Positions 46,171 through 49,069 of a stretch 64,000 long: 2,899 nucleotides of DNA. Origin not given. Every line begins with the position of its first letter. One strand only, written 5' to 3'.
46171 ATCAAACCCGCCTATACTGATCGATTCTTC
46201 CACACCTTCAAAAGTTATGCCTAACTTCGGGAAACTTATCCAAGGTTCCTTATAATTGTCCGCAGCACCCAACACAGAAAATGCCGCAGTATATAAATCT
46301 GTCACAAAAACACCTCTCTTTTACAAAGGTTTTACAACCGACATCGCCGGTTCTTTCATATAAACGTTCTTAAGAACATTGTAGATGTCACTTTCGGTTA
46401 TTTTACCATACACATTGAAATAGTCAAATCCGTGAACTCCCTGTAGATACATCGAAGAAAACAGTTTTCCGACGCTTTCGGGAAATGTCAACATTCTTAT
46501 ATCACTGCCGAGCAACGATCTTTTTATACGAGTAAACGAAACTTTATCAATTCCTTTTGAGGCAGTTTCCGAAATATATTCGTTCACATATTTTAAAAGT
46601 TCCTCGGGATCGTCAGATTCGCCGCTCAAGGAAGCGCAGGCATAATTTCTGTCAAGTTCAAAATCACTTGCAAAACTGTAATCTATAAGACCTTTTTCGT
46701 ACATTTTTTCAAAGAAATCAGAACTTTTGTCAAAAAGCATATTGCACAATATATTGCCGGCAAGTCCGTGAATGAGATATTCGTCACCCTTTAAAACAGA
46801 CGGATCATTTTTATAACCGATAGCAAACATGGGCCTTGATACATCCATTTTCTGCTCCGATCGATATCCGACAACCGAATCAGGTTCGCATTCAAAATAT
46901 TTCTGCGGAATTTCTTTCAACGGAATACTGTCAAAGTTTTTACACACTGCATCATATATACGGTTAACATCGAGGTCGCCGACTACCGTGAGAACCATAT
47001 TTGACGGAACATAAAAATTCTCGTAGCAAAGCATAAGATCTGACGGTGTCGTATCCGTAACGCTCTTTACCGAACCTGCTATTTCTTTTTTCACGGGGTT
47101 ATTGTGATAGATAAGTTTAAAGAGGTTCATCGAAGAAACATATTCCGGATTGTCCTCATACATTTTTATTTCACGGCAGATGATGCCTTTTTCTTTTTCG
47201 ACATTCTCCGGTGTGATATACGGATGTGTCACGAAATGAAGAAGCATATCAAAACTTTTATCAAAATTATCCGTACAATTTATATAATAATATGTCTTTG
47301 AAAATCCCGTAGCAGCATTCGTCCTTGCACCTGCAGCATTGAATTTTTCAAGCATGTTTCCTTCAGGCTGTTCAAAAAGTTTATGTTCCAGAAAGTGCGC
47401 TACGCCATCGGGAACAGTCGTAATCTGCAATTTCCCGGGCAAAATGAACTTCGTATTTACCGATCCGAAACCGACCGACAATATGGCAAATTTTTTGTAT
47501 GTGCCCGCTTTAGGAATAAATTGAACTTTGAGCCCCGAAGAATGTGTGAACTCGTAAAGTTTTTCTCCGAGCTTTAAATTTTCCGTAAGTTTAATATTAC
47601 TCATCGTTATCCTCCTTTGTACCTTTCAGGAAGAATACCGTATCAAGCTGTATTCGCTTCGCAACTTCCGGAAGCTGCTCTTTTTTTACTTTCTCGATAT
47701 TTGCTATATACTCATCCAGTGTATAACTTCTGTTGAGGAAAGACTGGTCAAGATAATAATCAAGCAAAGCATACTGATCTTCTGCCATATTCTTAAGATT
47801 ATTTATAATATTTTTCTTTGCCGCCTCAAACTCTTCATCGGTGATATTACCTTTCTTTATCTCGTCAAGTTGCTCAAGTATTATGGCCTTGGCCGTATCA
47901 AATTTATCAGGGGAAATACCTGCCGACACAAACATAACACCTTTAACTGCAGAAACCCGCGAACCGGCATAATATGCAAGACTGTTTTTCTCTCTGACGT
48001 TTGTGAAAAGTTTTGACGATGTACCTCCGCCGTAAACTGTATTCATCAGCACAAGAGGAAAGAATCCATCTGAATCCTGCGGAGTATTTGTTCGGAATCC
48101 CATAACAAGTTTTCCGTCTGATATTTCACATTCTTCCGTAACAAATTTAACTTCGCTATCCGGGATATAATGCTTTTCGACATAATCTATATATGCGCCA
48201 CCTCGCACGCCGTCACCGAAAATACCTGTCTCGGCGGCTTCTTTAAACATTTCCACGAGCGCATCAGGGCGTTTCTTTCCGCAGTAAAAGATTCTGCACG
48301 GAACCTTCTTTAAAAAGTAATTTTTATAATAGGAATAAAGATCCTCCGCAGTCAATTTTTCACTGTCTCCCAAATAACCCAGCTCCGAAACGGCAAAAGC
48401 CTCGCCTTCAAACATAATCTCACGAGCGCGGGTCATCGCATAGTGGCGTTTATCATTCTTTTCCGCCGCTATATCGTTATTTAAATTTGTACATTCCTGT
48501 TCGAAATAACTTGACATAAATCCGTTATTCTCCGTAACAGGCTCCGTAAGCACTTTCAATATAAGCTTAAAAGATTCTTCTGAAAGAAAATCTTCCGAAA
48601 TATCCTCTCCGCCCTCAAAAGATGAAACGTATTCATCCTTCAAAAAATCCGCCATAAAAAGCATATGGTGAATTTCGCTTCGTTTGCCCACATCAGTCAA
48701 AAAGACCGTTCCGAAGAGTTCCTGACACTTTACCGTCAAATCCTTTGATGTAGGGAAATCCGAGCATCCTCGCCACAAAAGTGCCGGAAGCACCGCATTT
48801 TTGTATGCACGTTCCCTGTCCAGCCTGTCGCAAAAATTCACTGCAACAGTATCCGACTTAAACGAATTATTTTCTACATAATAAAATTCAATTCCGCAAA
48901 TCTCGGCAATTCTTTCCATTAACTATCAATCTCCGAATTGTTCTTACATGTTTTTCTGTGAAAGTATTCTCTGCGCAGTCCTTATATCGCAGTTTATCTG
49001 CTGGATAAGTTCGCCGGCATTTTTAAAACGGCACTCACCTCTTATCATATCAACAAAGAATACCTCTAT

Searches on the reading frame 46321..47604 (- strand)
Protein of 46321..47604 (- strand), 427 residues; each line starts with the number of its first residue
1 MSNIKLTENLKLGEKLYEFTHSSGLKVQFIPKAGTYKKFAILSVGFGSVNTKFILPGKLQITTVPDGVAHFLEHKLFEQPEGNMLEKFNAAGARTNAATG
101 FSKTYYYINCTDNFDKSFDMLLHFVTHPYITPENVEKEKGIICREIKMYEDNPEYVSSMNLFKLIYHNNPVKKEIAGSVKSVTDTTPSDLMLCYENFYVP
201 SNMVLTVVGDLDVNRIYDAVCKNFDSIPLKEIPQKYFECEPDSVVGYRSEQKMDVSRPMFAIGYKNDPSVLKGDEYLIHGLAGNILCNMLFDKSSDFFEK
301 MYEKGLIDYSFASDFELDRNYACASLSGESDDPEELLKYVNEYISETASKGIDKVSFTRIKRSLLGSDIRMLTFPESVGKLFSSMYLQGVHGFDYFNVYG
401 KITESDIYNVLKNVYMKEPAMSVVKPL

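Call 70: search_protein_families(library=pfam, proteins=[window:46321-47604:-], max_evalue=0.00001)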
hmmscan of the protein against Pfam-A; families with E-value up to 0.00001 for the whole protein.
window:46321-47604:- (427 aa): 2 families
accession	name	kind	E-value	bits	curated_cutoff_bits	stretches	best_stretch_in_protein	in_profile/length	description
PF05193.26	Peptidase_M16_C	-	4.7e-20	72.6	23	1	186-364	3-181/181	Peptidase M16 inactive domain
PF00675.25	Peptidase_M16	-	1.5e-17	64.3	22.3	1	66-177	31-147/149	Insulinase (Peptidase family M16)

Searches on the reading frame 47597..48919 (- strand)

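Call 70: search_protein_families(library=pfam, proteins=[window:47597-48919:-], max_evalue=0.00001)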
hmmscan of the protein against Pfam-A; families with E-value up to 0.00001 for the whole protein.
window:47597-48919:- (440 aa): 1 family
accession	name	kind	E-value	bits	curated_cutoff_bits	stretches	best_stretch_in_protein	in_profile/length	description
PF05193.26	Peptidase_M16_C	-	9.5e-26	91.2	23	1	188-370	1-180/181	Peptidase M16 inactive domain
